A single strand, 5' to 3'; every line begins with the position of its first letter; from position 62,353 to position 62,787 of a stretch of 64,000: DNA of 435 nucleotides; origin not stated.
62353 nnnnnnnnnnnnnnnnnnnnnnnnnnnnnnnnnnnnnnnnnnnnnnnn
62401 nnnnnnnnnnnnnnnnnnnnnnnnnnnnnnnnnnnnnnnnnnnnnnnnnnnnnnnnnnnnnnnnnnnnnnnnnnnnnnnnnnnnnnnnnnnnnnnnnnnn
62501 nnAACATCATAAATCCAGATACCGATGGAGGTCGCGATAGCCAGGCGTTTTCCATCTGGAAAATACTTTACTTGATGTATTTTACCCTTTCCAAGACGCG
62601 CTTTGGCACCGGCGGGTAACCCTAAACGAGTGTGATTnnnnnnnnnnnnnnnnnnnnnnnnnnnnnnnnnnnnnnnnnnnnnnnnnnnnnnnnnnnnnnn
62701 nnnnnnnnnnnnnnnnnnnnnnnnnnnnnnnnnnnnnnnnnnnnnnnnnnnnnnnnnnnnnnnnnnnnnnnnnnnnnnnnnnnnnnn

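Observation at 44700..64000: Nine-gene WD40 propeller paralog family with a conserved '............' entry motif and swapped N-terminal targeting modules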

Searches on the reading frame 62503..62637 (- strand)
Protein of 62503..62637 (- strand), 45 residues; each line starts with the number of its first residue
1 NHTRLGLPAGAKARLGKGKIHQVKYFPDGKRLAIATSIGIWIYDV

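Call 29: search_protein_representatives(alignment_id=A1)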
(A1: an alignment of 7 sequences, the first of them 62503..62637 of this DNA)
Query: 7 sequences, 45 profile positions. Proteins with E-value up to 0.001 (for the whole library): 73182; up to 1e-10: 17576; up to 1e-30: 521. The best 150 are listed.
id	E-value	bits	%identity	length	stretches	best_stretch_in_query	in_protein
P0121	1.3e-78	274.5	-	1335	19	3-45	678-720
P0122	3.2e-76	266.9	-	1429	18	3-44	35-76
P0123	1.5e-74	261.5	-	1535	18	3-44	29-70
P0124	7.3e-68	240.1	-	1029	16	3-44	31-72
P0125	7.2e-63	224.1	-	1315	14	1-45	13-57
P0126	1.2e-62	223.4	-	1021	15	1-44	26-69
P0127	8.1e-60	214.4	-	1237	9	2-44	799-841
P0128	3.6e-58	209.1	-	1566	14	1-44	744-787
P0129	9.2e-58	207.8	-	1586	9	1-44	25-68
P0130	5.6e-56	202.1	-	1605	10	2-44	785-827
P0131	1.0e-55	201.3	-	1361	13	4-44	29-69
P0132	1.1e-54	197.9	-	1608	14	1-44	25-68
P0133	3.5e-54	196.3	-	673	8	2-44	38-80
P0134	1.8e-53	194.0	-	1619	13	1-42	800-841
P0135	9.5e-52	188.5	-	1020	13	1-44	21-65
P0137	1.1e-49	181.9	-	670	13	1-44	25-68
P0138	2.2e-49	181.0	-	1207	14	2-44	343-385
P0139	2.5e-49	180.8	-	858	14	1-45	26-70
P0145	1.7e-48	178.1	-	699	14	1-44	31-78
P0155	8.5e-46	169.5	-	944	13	1-44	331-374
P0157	1.6e-45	168.6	-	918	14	1-44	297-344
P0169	1.8e-44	165.2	-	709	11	3-45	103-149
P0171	2.9e-44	164.6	-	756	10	1-44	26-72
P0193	7.5e-42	156.8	-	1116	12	1-44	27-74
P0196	1.3e-41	156.1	-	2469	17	1-45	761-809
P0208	6.9e-41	153.8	-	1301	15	1-45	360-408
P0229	1.2e-39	149.8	-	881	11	1-44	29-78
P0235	2.0e-39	149.1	-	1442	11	4-44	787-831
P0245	9.0e-39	147.0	-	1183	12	2-44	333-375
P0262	5.4e-38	144.5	-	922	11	1-45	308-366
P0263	5.4e-38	144.5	-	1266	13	3-45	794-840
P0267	8.1e-38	143.9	-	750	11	6-44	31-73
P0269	9.6e-38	143.7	-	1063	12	1-44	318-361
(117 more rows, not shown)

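Call 31: list_cluster_members(proteins=[P0122, P0125, P0137, P0139, P0155, P0157, P0138, P0196, P0245, P0269])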
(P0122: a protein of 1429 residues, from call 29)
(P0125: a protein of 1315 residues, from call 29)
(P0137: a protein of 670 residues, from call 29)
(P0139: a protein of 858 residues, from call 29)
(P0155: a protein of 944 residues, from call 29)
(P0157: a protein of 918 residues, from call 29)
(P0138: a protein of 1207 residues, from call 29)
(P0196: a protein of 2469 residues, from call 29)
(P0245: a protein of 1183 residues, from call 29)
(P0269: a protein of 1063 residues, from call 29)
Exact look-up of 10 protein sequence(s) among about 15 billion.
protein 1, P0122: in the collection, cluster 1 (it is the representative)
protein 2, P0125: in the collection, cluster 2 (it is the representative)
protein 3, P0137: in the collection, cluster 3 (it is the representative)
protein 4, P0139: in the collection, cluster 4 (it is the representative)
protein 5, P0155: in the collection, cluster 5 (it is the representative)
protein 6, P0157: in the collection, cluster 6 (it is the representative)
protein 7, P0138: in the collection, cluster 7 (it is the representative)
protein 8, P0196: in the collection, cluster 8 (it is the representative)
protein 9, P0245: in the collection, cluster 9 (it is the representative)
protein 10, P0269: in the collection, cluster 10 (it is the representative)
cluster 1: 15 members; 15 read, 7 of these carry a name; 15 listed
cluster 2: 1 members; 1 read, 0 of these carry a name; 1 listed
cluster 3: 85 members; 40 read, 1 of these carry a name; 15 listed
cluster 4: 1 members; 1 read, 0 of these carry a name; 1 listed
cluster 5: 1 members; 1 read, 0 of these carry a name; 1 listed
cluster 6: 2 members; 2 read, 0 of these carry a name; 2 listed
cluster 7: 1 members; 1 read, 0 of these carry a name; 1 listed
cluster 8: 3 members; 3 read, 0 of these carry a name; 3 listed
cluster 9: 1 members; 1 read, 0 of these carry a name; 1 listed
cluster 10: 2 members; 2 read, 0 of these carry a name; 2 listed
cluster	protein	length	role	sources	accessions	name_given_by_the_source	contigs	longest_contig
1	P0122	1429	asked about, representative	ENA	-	-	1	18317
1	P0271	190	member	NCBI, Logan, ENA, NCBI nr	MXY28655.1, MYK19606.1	hypothetical protein F4Y59_10900 [Candidatus Poribacteria bacterium] | hypothetical protein [Candidatus Poribacteria bacterium]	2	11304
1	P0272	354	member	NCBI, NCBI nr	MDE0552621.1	MAG: T9SS type A sorting domain-containing protein, partial [Candidatus Poribacteria ... | T9SS type A sorting domain-containing protein [Candidatus Poribacteria bacterium]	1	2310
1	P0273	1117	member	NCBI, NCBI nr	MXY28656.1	T9SS type A sorting domain-containing protein [Candidatus Poribacteria bacterium]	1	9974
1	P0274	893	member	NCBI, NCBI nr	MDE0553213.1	MAG: hypothetical protein OXI24_03295, partial [Candidatus Poribacteria bacterium] | hypothetical protein [Candidatus Poribacteria bacterium]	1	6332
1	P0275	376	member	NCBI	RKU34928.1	hypothetical protein C6496_18900, partial [Candidatus Poribacteria bacterium]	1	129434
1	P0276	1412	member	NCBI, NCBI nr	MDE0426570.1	MAG: T9SS type A sorting domain-containing protein [Candidatus Poribacteria bacterium] | T9SS type A sorting domain-containing protein [Candidatus Poribacteria bacterium]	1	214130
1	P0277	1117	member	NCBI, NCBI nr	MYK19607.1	T9SS type A sorting domain-containing protein [Candidatus Poribacteria bacterium]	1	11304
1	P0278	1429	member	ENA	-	-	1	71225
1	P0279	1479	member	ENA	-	-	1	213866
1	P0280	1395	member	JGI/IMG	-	-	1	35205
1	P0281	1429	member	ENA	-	-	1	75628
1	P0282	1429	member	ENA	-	-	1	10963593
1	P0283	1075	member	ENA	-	-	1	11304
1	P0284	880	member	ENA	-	-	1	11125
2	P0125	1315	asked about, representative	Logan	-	-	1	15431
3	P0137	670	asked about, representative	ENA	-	-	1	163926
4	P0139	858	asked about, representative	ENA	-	-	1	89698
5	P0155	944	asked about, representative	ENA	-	-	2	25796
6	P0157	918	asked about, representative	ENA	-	-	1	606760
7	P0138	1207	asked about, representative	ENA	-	-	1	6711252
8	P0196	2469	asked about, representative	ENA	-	-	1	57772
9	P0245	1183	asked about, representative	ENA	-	-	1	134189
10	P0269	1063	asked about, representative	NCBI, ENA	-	-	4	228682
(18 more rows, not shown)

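Call 32: find_related_loci(query=A1, collection=genome_contigs, flank=4000)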
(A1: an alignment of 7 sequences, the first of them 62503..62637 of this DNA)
Query A1 (45 aa) in genome_contigs; peptide patterns used: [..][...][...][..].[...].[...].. (x = any residue, [..] = any of these).
594 stretches matched a pattern (row limit reached: there are more); 589 encode a relative of the query (tblastn E <= 1e-3); the best 80 are kept; 80 distinct loci.
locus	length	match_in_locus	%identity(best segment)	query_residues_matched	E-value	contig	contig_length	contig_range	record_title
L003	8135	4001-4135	91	1-45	7e-27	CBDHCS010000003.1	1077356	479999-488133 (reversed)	MAG: Candidatus Poribacteria bacterium isolate 2ff7ea9c-4ed9-48aa-ac60-1c2c21251b56 genome assembly, contig: contig_3, w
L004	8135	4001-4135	91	1-45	4e-26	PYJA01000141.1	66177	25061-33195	MAG: Candidatus Poribacteria bacterium isolate PCPOR2a Ga0207197_1141, whole genome shotgun sequence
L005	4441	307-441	89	1-45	4e-26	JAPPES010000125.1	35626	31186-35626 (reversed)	MAG: Candidatus Poribacteria bacterium isolate RHO1_bin_11 NODE_2254_length_35626_cov_19.134941, whole genome shotgun se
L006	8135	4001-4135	84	1-45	1e-24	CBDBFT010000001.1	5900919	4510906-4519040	MAG: Candidatus Poribacteria bacterium isolate 1793e3cd-57e7-4349-b6cf-f1c25c3b8095 genome assembly, contig: contig_1, w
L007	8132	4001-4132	89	2-45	2e-25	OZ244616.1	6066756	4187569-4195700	MAG: Candidatus Poribacteria bacterium isolate e5250d40-67f0-410b-965f-0d198546f1b0 genome assembly, chromosome: 1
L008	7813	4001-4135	87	1-45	2e-24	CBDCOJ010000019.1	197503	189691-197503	MAG: Candidatus Poribacteria bacterium isolate dbd3b75f-bfae-4d18-bb17-8f704a16f2b4 genome assembly, contig: contig_19,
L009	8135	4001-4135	78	1-45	3e-22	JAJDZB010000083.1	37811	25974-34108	MAG: Candidatus Poribacteria bacterium isolate jk18x34bins.64 k141_66298, whole genome shotgun sequence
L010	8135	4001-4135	76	1-45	3e-22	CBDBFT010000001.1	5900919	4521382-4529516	MAG: Candidatus Poribacteria bacterium isolate 1793e3cd-57e7-4349-b6cf-f1c25c3b8095 genome assembly, contig: contig_1, w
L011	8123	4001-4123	80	5-45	5e-22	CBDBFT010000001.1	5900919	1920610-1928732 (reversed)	MAG: Candidatus Poribacteria bacterium isolate 1793e3cd-57e7-4349-b6cf-f1c25c3b8095 genome assembly, contig: contig_1, w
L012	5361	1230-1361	73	2-45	1e-21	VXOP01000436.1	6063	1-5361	MAG: Candidatus Poribacteria bacterium isolate SB0662_bin_35 NODE_8603_length_6063_cov_30.338715, whole genome shotgun s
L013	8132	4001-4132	77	2-45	3e-21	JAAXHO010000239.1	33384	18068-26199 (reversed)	MAG: Candidatus Poribacteria bacterium isolate Plut_88891 unfiltered_Plut_88891_genomic_contig_723849, whole genome shot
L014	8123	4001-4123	73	5-45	1e-20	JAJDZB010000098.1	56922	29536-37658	MAG: Candidatus Poribacteria bacterium isolate jk18x34bins.64 k141_541664, whole genome shotgun sequence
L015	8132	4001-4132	73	2-45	4e-20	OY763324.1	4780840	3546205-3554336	MAG: Candidatus Poribacteria bacterium isolate 3d2a48e4-3859-4b6e-83ef-b4ffa18775ef genome assembly, chromosome: 1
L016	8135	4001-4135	73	1-45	9e-20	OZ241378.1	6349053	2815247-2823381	MAG: Candidatus Poribacteria bacterium isolate 8f0f5501-85a9-4e66-9deb-4e7c08d09c04 genome assembly, chromosome: 1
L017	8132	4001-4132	73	2-45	1e-19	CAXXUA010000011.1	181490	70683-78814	MAG: Candidatus Poribacteria bacterium isolate 64057701-0cd0-4337-b80b-d127c366c46f genome assembly, contig: contig_11,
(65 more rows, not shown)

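Call 50: list_cluster_members(proteins=[P0145, P0169, P0193, P0208, P0235, P0263, P0267, P0229, P0171, P0262])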
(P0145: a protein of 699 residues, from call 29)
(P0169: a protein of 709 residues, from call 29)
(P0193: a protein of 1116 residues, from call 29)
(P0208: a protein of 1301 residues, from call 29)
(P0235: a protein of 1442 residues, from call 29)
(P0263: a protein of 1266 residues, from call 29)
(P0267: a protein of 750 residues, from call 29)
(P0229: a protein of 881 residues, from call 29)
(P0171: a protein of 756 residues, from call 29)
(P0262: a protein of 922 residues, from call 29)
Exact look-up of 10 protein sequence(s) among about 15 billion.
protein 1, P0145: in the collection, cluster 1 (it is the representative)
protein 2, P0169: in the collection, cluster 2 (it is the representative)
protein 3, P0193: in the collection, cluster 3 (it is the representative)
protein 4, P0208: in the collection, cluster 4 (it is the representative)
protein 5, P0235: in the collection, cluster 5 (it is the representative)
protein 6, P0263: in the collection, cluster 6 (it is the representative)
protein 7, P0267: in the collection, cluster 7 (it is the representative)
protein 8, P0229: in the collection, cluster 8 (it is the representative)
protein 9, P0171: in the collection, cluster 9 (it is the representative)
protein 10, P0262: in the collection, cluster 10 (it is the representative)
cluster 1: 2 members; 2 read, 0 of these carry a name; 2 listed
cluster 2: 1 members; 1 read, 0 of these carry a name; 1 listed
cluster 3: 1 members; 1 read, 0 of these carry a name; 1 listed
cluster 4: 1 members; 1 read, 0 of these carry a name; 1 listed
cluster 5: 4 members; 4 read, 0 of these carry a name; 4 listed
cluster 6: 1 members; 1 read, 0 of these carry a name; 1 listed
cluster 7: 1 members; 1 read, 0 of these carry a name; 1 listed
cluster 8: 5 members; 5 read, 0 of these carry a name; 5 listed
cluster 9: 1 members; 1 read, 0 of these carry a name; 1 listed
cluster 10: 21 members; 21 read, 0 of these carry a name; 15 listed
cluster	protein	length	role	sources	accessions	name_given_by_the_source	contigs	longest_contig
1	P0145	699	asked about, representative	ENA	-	-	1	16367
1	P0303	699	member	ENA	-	-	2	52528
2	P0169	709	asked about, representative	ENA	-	-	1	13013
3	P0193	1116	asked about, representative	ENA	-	-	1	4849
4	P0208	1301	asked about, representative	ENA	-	-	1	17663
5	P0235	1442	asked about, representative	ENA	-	-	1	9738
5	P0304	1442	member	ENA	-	-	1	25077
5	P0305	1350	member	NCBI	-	-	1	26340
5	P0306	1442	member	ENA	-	-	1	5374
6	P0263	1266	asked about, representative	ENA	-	-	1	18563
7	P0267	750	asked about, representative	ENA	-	-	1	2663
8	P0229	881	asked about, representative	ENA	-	-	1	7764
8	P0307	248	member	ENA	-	-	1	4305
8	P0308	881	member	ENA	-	-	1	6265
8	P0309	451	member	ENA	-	-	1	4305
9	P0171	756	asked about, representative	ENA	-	-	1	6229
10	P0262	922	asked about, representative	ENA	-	-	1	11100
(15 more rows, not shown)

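Call 65: search_solved_structures(query=A1, max_evalue=0.01, show_alignments=2)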
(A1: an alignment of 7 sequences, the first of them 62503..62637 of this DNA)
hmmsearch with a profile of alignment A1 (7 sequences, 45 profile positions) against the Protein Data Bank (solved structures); distinct sequences matched with E-value up to 0.01: 31.
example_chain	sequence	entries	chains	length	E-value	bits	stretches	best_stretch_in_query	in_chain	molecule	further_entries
2ymu_A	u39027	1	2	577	4.4e-23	83.9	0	22-37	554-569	WD-40 REPEAT PROTEIN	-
7bie_A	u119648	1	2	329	6.3e-17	64.2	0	20-36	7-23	nvWRAP-T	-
7big_A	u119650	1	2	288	3.7e-15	58.6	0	20-36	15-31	v13WRAP-T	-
7bif_A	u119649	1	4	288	4e-15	58.4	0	20-36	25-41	v22WRAP-T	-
7bid_A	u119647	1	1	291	2.4e-13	52.7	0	20-36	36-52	v31WRAP-T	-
9qfq_P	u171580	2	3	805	1.2e-10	44.1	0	21-44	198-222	WD repeat-containing protein 1,Methylated-DNA--protein-cysteine methyltransferase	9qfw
6r60_A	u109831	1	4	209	2.6e-10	43.1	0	19-36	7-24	WD-40 repeat protein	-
5yzv_A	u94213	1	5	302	2.7e-09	39.8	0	19-35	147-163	Probable serine/threonine-protein kinase PkwA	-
6r5y_A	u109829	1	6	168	3.8e-08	36.1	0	19-36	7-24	WD-40 repeat protein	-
9h2q_B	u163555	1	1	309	6.2e-07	32.2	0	18-33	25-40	Autophagy-related protein 16-1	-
5i2t_A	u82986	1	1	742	4.8e-06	29.4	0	20-37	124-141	Periodic tryptophan protein 2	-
6r5z_A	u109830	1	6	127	8.5e-06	28.6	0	19-36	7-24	9-bladed beta-propeller formed by three 3-bladed fragments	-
7suk_LO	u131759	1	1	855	1.1e-05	28.2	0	20-37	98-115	Periodic tryptophan protein 2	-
6lqs_B1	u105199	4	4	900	1.5e-05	27.8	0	20-37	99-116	Periodic tryptophan protein 2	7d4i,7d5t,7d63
5wlc_LO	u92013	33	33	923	1.7e-05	27.6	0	20-37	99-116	Utp1 | Periodic tryptophan protein 2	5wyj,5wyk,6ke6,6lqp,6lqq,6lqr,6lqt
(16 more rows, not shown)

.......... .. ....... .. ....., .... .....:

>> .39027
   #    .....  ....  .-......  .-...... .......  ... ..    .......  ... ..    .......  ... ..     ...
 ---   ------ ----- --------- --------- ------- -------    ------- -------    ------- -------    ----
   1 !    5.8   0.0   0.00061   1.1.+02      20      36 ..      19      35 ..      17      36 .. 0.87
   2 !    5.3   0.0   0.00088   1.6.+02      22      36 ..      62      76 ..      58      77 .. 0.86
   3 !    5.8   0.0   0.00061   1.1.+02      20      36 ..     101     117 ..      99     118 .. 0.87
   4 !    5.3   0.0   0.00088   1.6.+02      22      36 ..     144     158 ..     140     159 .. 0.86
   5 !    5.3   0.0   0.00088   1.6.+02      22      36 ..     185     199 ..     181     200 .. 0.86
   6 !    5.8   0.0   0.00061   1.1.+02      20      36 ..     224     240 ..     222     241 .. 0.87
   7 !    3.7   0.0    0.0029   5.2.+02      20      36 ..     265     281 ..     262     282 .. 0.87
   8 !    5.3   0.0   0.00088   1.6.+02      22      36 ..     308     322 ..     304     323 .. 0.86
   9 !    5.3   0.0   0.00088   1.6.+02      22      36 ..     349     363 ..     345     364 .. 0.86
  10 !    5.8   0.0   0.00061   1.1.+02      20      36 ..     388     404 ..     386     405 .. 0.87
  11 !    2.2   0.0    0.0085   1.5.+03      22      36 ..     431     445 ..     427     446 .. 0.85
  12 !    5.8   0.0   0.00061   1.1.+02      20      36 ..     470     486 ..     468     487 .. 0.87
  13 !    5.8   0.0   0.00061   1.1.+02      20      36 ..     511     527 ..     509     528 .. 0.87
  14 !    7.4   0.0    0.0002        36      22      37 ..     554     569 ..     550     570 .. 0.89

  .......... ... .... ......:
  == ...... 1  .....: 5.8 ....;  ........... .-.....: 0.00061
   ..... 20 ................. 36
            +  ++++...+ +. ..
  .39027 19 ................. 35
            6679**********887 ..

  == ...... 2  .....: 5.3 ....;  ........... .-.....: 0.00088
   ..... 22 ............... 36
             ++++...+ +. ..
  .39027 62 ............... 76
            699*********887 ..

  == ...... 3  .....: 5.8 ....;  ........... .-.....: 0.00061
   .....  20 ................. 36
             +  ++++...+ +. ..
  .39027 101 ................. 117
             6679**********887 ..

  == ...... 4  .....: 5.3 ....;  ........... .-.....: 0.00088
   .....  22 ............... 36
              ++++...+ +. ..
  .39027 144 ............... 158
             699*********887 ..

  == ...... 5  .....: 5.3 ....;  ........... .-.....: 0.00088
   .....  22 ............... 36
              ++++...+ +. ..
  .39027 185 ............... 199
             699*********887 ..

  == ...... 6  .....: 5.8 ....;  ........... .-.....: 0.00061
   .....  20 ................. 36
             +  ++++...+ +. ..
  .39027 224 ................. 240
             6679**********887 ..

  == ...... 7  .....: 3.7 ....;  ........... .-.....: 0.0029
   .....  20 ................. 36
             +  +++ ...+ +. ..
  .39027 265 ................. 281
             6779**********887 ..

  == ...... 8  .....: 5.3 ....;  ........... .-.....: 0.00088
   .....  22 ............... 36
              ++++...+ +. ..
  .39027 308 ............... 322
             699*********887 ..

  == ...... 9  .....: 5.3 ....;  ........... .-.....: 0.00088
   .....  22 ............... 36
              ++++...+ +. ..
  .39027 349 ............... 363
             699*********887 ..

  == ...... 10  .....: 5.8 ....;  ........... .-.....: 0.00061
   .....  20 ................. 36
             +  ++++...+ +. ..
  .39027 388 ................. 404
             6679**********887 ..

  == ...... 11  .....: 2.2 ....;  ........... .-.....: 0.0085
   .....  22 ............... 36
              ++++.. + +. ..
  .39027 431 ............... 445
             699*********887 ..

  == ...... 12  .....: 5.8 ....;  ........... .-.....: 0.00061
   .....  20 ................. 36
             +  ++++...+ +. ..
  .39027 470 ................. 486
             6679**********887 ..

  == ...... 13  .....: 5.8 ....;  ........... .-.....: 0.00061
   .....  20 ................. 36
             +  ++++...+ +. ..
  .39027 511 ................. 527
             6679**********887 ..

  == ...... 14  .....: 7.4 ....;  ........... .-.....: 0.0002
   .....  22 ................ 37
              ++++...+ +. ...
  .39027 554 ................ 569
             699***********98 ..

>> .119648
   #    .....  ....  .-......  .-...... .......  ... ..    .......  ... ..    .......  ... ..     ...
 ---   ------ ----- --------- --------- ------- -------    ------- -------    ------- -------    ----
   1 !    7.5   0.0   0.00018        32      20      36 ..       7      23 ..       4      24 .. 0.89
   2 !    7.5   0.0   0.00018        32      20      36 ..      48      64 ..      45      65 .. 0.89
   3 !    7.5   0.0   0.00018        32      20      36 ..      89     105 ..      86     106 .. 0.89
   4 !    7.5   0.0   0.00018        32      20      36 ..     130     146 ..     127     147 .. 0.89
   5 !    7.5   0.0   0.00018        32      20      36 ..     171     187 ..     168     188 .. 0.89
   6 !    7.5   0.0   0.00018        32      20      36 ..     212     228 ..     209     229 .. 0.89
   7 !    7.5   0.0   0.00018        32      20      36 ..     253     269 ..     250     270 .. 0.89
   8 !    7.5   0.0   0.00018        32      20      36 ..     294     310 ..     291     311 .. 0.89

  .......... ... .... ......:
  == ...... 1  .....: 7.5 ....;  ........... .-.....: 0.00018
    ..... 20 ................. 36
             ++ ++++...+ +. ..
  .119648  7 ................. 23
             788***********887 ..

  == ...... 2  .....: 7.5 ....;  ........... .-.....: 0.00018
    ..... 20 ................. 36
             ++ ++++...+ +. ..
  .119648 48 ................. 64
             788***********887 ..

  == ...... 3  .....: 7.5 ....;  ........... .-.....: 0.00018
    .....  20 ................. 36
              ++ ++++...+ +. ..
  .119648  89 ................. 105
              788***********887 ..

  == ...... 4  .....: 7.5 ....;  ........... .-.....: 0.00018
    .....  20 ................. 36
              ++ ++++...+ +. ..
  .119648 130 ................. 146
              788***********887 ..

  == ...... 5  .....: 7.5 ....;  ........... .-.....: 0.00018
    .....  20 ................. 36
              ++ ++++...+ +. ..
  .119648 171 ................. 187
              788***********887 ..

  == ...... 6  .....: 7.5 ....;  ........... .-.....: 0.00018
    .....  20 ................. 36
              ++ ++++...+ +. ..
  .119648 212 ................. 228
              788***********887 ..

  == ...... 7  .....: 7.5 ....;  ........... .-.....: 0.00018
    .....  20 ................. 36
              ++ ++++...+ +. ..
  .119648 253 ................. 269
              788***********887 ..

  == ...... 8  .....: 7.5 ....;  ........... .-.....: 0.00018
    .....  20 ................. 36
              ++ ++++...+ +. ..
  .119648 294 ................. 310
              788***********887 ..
